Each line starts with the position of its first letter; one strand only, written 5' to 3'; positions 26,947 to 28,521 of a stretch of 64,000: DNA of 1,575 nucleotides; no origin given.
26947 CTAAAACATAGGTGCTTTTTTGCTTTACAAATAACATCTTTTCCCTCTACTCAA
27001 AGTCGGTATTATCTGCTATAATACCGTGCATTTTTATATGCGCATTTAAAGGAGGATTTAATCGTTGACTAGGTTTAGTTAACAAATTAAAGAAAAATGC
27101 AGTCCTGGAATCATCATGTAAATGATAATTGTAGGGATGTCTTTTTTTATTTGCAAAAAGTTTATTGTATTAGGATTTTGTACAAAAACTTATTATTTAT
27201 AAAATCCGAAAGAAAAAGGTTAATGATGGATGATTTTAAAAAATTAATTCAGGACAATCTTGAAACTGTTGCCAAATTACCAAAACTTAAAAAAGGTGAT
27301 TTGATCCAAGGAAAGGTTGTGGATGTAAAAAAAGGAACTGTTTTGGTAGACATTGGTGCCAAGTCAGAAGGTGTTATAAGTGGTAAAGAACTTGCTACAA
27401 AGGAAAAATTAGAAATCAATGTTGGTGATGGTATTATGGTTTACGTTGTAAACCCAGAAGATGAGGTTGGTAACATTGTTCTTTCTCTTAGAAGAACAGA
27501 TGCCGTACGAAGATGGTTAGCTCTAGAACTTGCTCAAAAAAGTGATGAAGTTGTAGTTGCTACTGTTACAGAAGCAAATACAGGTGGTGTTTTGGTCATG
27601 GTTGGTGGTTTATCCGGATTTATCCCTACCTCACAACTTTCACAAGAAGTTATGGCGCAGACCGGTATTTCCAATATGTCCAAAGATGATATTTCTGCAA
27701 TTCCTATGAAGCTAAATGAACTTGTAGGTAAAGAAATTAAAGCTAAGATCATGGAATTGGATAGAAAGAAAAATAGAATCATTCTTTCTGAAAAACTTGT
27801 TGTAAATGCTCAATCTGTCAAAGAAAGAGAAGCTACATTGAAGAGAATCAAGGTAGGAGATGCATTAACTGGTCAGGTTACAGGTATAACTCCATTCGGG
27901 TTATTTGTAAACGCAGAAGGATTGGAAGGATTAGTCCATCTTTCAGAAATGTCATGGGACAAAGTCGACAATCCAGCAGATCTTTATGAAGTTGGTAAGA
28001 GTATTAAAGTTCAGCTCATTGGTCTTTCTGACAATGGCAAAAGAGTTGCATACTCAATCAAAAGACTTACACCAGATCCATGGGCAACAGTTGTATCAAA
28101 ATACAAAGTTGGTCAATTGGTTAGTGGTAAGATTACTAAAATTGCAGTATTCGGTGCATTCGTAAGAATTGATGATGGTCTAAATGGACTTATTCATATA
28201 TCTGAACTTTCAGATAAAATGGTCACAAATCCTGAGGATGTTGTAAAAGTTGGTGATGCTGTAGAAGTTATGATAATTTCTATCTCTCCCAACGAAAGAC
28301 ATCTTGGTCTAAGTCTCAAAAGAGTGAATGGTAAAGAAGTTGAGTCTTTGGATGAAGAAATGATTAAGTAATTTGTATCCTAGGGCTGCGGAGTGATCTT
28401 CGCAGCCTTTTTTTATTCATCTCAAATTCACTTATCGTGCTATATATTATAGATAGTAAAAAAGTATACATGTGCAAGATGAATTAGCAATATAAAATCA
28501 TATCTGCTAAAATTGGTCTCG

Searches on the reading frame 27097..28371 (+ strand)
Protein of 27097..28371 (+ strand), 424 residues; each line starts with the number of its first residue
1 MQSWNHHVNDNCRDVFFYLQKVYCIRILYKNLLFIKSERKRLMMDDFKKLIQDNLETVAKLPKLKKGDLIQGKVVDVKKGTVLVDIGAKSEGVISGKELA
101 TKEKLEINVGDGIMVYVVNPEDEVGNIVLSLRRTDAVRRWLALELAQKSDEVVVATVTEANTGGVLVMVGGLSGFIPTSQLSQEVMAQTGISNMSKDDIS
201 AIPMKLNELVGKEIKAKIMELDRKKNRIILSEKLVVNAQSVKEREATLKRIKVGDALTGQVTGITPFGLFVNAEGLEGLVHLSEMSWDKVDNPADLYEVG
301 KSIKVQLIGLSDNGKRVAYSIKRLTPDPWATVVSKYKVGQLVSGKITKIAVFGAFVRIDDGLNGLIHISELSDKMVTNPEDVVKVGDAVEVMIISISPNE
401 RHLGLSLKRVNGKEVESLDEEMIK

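Call 10: search_protein_families(library=ncbifam, proteins=[window:27097-28371:+], max_evalue=0.00001)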
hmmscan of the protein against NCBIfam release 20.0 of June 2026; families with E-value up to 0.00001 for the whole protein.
window:27097-28371:+ (424 aa): 34 families (the best 25 are shown)
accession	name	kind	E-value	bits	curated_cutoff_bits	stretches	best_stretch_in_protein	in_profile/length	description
NF004952.0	PRK06299.1-2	equivalog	1.4e-95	320.8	524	1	48-420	34-386/580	30S ribosomal protein S1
NF000907.0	PRK00087.1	equivalog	3e-94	316.5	624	1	53-414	289-639/671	bifunctional 4-hydroxy-3-methylbut-2-enyl diphosphate reductase/30S ribosomal protein S1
NF005208.0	PRK06676.1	equivalog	8.4e-93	311.4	368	1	55-418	6-358/391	30S ribosomal protein S1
TIGR00717.1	rpsA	equivalog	1.7e-86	290.9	577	1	47-418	3-353/516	30S ribosomal protein S1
NF004953.0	PRK06299.1-3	equivalog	4.7e-80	269.5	720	1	46-418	31-379/580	30S ribosomal protein S1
NF005911.0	PRK07899.1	equivalog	1.1e-78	265.1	691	1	62-414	31-369/486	30S ribosomal protein S1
NF004954.0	PRK06299.1-4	equivalog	8.4e-75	252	727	1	43-416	1-355/560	30S ribosomal protein S1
NF010379.0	PRK13806.1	equivalog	9.2e-68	229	648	1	44-420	14-375/491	30S ribosomal protein S1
NF004955.0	PRK06299.1-5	equivalog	3.1e-66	223.8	878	1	41-413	6-359/566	30S ribosomal protein S1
NF004951.0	PRK06299.1-1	equivalog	4.6e-63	213.4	918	1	43-415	1-354/556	30S ribosomal protein S1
NF004956.0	PRK06299.1-6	equivalog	6.2e-60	203.3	711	1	44-417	14-365/554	30S ribosomal protein S1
NF005639.0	PRK07400.1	equivalog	3.3e-53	180.6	460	2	63-335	28-278/318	30S ribosomal protein S1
NF005973.0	PRK08059.1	equivalog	3e-45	153.3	148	2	333-413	2-82/123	S1 domain-containing post-transcriptional regulator GSP13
NF040579.1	S1_dom_CvfD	subfamily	7.8e-45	151.8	117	2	336-414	1-79/113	CvfD/Ygs/GSP13 family RNA-binding post-transcriptional regulator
NF006363.0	PRK08582.1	equivalog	1.1e-35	122.8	171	2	337-415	4-81/140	S1 domain-containing RNA-binding protein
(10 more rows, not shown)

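Call 12: find_related_loci(query=window:27097-28371:+, collection=genome_contigs, flank=10000)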
Query window:27097-28371:+ (424 aa) in genome_contigs; peptide patterns used: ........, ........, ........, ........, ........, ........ (x = any residue, [..] = any of these).
64 stretches matched a pattern; 2 encode a relative of the query (tblastn E <= 1e-3); 2 distinct loci.
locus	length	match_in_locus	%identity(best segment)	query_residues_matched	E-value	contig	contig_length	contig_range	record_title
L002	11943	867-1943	40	46-420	3e-84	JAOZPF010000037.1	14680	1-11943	MAG: Anaerolineae bacterium isolate GMC4.metabat2.178_sub GMC4_4921_length_14680_cov_6.174906, whole genome shotgun sequ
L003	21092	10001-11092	39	45-414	2e-81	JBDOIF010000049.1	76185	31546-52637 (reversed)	MAG: Anaerolineae bacterium isolate TC202112_Ori_Bins009 k147_5715, whole genome shotgun sequence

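Call 16: find_homologous_proteins(query=window:27097-28371:+, max_evalue=1e-40)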
Query window:27097-28371:+ (424 aa): 4156 proteins with E <= 1e-40 among 8000 candidates; the best 120 are listed.
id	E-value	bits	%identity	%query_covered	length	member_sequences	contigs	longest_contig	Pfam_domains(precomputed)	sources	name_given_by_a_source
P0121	4.9e-268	907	100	100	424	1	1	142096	PF00575.30,PF23459.2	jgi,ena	-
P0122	4.7e-234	795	100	90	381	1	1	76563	PF00575.30,PF23459.2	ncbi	ncbi:MAG: S1 RNA-binding domain-containing protein [bacterium]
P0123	6.5e-208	709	88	90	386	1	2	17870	PF00575.30,PF23459.2,PF24685.2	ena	-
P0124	2.2e-206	704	86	90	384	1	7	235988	PF00575.30,PF23459.2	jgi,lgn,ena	-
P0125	1.0e-205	702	86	90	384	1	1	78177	PF00575.30,PF23459.2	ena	-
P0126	4.1e-204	696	85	90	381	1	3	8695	PF00575.30,PF23459.2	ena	-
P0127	1.1e-196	672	82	90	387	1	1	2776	PF00575.30,PF23459.2,PF24685.2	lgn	-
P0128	3.5e-174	598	71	92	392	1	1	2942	PF00575.30,PF23459.2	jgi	jgi:small subunit ribosomal protein S1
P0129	8.9e-136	471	59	90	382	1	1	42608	PF00575.30,PF23459.2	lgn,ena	-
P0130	1.3e-128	448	88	56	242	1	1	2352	PF00575.30,PF23459.2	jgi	-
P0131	9.5e-127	442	26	86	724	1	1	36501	PF17092.12,PF00575.30,PF23459.2,PF13509.13,PF24685.2,PF21710.4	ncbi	ncbi:MAG: S1 RNA-binding domain-containing protein [Candidatus Muiribacteriota bacterium]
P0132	1.8e-126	441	60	82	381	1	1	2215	PF00575.30,PF23459.2,PF21710.4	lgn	-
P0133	4.7e-126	439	55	89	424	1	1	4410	PF00575.30,PF23459.2,PF24685.2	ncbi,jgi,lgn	-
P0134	9.0e-126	438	56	86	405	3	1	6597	PF00575.30,PF23459.2,PF21710.4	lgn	-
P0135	1.4e-125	438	57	87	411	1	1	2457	PF00575.30,PF23459.2,PF24685.2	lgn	-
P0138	5.4e-125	436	57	86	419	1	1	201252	PF00575.30,PF23459.2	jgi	jgi:small subunit ribosomal protein S1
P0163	1.1e-123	431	54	89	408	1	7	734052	PF00575.30,PF23459.2,PF24685.2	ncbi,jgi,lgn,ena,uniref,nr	ncbi:hypothetical protein CVU76_03745 [Candidatus Dojkabacteria bacterium HGW-Dojkabacteria-1]|unire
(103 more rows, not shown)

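Call 18: find_encoding_contigs(protein=P0124, flank=10000, max_places=4)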
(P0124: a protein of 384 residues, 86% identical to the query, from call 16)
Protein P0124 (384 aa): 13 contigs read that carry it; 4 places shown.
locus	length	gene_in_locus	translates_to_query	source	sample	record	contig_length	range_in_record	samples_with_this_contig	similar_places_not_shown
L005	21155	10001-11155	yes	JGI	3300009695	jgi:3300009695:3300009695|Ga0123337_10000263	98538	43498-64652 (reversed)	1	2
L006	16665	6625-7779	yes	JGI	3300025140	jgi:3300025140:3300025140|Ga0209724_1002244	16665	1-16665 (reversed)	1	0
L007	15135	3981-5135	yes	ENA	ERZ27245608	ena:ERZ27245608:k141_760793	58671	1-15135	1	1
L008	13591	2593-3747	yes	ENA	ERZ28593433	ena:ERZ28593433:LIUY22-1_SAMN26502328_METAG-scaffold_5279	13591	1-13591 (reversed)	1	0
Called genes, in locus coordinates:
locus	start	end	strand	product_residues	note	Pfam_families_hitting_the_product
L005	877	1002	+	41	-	-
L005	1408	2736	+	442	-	-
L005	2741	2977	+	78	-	-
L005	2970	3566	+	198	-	-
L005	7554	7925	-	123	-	-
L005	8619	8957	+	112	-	-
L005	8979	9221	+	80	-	PF00486:Trans_reg_C (weak)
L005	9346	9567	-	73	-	-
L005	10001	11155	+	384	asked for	PF00575:S1, PF23459:S1_RRP5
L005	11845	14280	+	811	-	PF02861:Clp_N, PF00004:AAA, PF17871:AAA_lid_9, PF00158:Sigma54_activat (weak), PF00004:AAA, PF07724:AAA_2, PF07728:AAA_5, PF10431:ClpB_D2-small, +10 more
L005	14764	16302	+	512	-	PF07498:Rho_N, PF07497:Rho_RNA_bind, PF00006:ATP-synt_ab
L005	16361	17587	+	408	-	PF23577:LysM_RLK (faint), PF01476:LysM, PF23473:LysM3_LYK4_5, PF01476:LysM, PF01551:Peptidase_M23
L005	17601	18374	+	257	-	PF00160:Pro_isomerase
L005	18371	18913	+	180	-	PF10531:SLBB, PF06514:PsbU (weak), PF12836:HHH_3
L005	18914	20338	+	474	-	PF03772:Competence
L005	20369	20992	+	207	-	PF00334:NDK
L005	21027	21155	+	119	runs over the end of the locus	-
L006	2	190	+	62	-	?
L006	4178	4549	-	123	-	-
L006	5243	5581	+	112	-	-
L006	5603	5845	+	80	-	PF00486:Trans_reg_C (weak)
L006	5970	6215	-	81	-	-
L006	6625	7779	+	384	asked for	PF00575:S1, PF23459:S1_RRP5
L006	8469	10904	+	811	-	PF02861:Clp_N, PF00004:AAA, PF17871:AAA_lid_9, PF00158:Sigma54_activat (weak), PF00004:AAA, PF07724:AAA_2, PF07728:AAA_5, PF10431:ClpB_D2-small, +10 more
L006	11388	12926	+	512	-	PF07498:Rho_N, PF07497:Rho_RNA_bind, PF00006:ATP-synt_ab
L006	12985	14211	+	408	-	PF23577:LysM_RLK (faint), PF01476:LysM, PF23473:LysM3_LYK4_5, PF01476:LysM, PF01551:Peptidase_M23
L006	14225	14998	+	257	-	PF00160:Pro_isomerase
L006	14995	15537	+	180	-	PF10531:SLBB, PF06514:PsbU (weak), PF12836:HHH_3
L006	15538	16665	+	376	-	?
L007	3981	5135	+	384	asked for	PF00575:S1, PF23459:S1_RRP5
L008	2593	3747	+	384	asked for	PF00575:S1, PF23459:S1_RRP5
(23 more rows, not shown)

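Call 19: find_encoding_contigs(protein=P0125, flank=10000, max_places=3)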
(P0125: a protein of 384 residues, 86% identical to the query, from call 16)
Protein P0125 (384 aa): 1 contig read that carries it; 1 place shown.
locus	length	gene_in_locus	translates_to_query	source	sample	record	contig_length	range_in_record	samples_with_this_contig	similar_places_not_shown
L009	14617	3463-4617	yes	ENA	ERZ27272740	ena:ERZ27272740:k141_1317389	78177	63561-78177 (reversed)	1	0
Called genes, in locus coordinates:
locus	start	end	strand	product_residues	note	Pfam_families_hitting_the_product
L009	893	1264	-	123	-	-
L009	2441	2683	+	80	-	PF00486:Trans_reg_C (weak)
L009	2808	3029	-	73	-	-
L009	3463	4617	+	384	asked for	PF00575:S1, PF23459:S1_RRP5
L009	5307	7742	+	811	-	PF02861:Clp_N, PF00004:AAA, PF17871:AAA_lid_9, PF00158:Sigma54_activat (weak), PF00004:AAA, PF07724:AAA_2, PF07728:AAA_5, PF10431:ClpB_D2-small, +10 more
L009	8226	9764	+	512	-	PF07498:Rho_N, PF07497:Rho_RNA_bind, PF00006:ATP-synt_ab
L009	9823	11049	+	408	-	PF23577:LysM_RLK (faint), PF01476:LysM, PF23473:LysM3_LYK4_5, PF01476:LysM, PF01551:Peptidase_M23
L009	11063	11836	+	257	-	PF00160:Pro_isomerase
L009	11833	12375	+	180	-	PF10531:SLBB, PF06514:PsbU (weak), PF12836:HHH_3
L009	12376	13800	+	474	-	PF03772:Competence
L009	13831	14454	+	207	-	PF00334:NDK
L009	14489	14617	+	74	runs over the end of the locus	-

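Call 20: find_encoding_contigs(protein=P0123, flank=10000, max_places=3)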
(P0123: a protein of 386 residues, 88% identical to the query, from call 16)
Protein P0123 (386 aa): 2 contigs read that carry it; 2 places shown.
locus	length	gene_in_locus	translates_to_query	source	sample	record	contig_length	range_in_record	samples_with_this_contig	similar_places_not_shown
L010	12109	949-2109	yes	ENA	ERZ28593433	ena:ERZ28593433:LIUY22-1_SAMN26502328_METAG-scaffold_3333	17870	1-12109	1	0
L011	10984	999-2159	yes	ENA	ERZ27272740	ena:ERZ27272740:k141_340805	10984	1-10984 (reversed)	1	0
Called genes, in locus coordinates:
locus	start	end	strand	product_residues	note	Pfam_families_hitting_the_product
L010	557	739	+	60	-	-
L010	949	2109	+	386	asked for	PF00575:S1, PF24685:OB_RRP5_4th (faint), PF00575:S1, PF23459:S1_RRP5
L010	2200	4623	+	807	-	PF02861:Clp_N, PF00004:AAA, PF17871:AAA_lid_9, PF00158:Sigma54_activat (weak), PF00004:AAA, PF07724:AAA_2, PF07728:AAA_5, PF10431:ClpB_D2-small, +11 more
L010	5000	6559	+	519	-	PF07498:Rho_N, PF07497:Rho_RNA_bind, PF00006:ATP-synt_ab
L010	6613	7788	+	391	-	PF01476:LysM, PF23473:LysM3_LYK4_5, PF01476:LysM, PF01551:Peptidase_M23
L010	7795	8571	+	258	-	PF00160:Pro_isomerase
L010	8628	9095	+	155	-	PF10531:SLBB (weak), PF00633:HHH (weak), PF12836:HHH_3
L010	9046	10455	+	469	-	PF03772:Competence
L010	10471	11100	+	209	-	PF00334:NDK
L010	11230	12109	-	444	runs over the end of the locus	-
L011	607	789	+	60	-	-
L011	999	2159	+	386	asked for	PF00575:S1, PF24685:OB_RRP5_4th (faint), PF00575:S1, PF23459:S1_RRP5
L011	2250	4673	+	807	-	PF02861:Clp_N, PF00004:AAA, PF17871:AAA_lid_9, PF00158:Sigma54_activat (weak), PF00004:AAA, PF07724:AAA_2, PF07728:AAA_5, PF10431:ClpB_D2-small, +11 more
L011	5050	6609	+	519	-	PF07498:Rho_N, PF07497:Rho_RNA_bind, PF00006:ATP-synt_ab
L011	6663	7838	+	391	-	PF01476:LysM, PF23473:LysM3_LYK4_5, PF01476:LysM, PF01551:Peptidase_M23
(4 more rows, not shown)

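Call 21: find_encoding_contigs(protein=P0129, flank=10000, max_places=3)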
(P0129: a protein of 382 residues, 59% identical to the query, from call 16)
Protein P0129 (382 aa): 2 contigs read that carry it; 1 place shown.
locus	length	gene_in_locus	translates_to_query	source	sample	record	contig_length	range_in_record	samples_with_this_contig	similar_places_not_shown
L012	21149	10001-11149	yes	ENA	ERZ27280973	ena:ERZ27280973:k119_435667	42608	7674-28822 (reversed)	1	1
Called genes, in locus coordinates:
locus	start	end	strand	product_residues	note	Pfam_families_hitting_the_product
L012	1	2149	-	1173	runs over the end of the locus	PF08309:LVIVD (faint), PF13884:Peptidase_S74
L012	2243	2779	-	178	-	-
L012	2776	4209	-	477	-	-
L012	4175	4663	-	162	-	-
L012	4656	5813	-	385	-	PF00482:T2SSF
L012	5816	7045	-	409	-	PF00437:T2SSE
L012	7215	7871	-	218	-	PF07963:N_methyl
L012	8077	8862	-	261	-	PF09992:NAGPA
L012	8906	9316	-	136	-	PF01451:LMWPc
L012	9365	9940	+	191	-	-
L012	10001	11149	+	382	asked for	PF00575:S1, PF23459:S1_RRP5 (faint), PF00575:S1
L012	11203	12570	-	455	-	-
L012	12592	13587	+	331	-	PF06723:MreB_Mbl, PF14450:FtsA (faint)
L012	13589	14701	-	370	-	-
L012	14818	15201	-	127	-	PF16320:Ribosomal_L12_N, PF00542:Ribosomal_L12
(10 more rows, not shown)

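Call 43: find_encoding_contigs(protein=P0126, flank=10000, max_places=4)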
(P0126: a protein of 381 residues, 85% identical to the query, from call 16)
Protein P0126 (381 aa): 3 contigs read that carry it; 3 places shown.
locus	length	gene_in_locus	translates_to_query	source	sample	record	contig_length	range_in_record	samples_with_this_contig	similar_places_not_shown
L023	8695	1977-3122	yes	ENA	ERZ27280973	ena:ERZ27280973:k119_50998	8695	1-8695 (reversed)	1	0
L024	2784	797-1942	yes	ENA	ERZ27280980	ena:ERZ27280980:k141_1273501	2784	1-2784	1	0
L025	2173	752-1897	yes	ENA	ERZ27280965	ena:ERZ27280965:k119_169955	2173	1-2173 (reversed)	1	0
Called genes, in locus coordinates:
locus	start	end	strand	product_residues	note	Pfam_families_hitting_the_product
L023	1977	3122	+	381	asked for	PF00575:S1, PF23459:S1_RRP5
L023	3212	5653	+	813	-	PF02861:Clp_N, PF13173:AAA_14 (faint), PF00004:AAA, PF17871:AAA_lid_9, PF00004:AAA, PF07724:AAA_2, PF07728:AAA_5, PF10431:ClpB_D2-small, +6 more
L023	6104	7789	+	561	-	PF07498:Rho_N, PF07497:Rho_RNA_bind, PF00006:ATP-synt_ab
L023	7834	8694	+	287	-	?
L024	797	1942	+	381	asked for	PF00575:S1, PF23459:S1_RRP5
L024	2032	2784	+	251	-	?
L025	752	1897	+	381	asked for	PF00575:S1, PF23459:S1_RRP5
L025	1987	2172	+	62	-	?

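Call 69: search_protein_families(library=pfam, proteins=[L005:1408-2736:+, L005:2741-2977:+, L005:2946-3566:+, L005:7554-7925:-, L005:8601-8957:+, L005:8979-9221:+, L005:9346-9591:-], max_evalue=0.05)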
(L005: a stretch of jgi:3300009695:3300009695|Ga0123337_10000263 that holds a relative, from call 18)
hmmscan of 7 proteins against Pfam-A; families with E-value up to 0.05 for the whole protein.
L005:1408-2736:+ (442 aa): 0 families

L005:2741-2977:+ (78 aa): 0 families

L005:2946-3566:+ (206 aa): 1 family
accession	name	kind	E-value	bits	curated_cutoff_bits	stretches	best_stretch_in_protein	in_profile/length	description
PF13346.12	ABC2_membrane_5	-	0.015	15.3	25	1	81-202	87-197/205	ABC-2 family transporter protein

L005:7554-7925:- (123 aa): 0 families

L005:8601-8957:+ (118 aa): 2 families
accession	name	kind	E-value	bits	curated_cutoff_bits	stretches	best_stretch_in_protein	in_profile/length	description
PF17581.7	DUF5483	-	0.015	14.6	27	1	13-62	165-214/471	Family of unknown function (DUF5483)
PF01809.23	YidD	-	0.021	15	27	1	27-54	7-35/67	Putative membrane protein insertion efficiency factor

L005:8979-9221:+ (80 aa): 2 families
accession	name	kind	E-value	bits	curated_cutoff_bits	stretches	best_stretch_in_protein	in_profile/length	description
PF00486.34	Trans_reg_C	-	2.2e-06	28.1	26.2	1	36-69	4-37/77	Transcriptional regulatory protein, C terminal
PF14751.11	DUF4474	-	0.038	13.8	23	1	5-70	160-225/240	Domain of unknown function (DUF4474)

L005:9346-9591:- (81 aa): 0 families

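Call 75: find_encoding_contigs(protein=P0138, flank=10000, max_places=1)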
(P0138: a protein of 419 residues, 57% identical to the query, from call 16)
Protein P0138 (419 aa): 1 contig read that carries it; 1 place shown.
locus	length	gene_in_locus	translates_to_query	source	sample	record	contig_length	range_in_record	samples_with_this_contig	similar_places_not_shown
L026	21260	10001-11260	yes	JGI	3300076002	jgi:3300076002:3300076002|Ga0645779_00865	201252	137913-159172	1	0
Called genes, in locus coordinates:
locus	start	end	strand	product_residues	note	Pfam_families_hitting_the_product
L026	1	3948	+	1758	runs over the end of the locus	PF17803:Cadherin_4, PF17892:Cadherin_5, PF17963:Big_9, PF17803:Cadherin_4, PF17892:Cadherin_5, PF17963:Big_9, PF17803:Cadherin_4, PF17963:Big_9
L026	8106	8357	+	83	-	-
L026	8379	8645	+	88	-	-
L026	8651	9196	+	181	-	-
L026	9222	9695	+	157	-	-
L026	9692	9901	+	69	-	-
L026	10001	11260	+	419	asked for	PF00575:S1, PF23459:S1_RRP5 (weak)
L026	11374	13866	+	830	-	PF02861:Clp_N, PF23569:NBD_SMAX1, PF00004:AAA, PF17871:AAA_lid_9, PF00004:AAA (weak), PF07724:AAA_2, PF07728:AAA_5, PF10431:ClpB_D2-small, +5 more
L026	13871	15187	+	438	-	PF18073:Zn_ribbon_LapB, PF03796:DnaB_C (faint), PF06745:ATPase, PF13481:AAA_25, PF07088:GvpD_P-loop (faint), PF20720:nSTAND3 (faint), PF03266:NTPase_1 (faint), PF13541:ChlI (weak)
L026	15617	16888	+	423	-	PF07498:Rho_N, PF07497:Rho_RNA_bind, PF00006:ATP-synt_ab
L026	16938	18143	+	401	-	PF01476:LysM, PF01551:Peptidase_M23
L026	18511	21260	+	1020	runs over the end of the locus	PF00133:tRNA-synt_1, PF09334:tRNA-synt_1g, PF01725:Ham1p_like (weak), PF13603:tRNA-synt_1_2, PF00133:tRNA-synt_1, PF08264:Anticodon_1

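Call 76: find_encoding_contigs(protein=P0163, flank=10000, max_places=1)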
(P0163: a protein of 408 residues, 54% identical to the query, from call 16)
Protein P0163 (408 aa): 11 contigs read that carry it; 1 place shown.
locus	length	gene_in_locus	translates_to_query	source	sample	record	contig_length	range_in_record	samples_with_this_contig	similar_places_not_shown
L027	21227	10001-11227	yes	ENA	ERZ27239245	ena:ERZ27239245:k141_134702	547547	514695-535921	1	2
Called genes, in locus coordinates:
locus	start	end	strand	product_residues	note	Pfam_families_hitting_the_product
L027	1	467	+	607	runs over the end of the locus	PF04675:DNA_ligase_A_N, PF01068:DNA_ligase_A_M, PF04679:DNA_ligase_A_C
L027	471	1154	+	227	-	PF00149:Metallophos, PF12850:Metallophos_2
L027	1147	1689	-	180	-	PF01864:CarS-like, PF01148:CTP_transf_1 (weak)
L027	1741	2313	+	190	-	PF01066:CDP-OH_P_transf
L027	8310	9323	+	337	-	PF02223:Thymidylate_kin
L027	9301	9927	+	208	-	PF22175:Ogg-HhH (weak), PF00730:HhH-GPD, PF00633:HHH (faint)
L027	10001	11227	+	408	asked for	PF00575:S1, PF24685:OB_RRP5_4th (faint), PF00575:S1, PF23459:S1_RRP5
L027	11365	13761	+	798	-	PF02861:Clp_N, PF23569:NBD_SMAX1, PF00004:AAA, PF17871:AAA_lid_9, PF07724:AAA_2, PF00004:AAA, PF07728:AAA_5, PF10431:ClpB_D2-small, +9 more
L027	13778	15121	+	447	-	PF18073:Zn_ribbon_LapB, PF13481:AAA_25, PF03796:DnaB_C (weak), PF06745:ATPase, PF23442:DUF7125, PF13401:AAA_22 (weak), PF20720:nSTAND3 (weak), PF13541:ChlI (weak), +1 more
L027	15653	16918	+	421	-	PF07498:Rho_N (weak), PF07497:Rho_RNA_bind, PF00006:ATP-synt_ab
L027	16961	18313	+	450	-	PF23473:LysM3_LYK4_5 (faint), PF01476:LysM, PF01551:Peptidase_M23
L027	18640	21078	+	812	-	PF00133:tRNA-synt_1, PF01406:tRNA-synt_1e (faint), PF09334:tRNA-synt_1g, PF13603:tRNA-synt_1_2, PF00133:tRNA-synt_1, PF08264:Anticodon_1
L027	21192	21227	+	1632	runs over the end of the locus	PF13884:Peptidase_S74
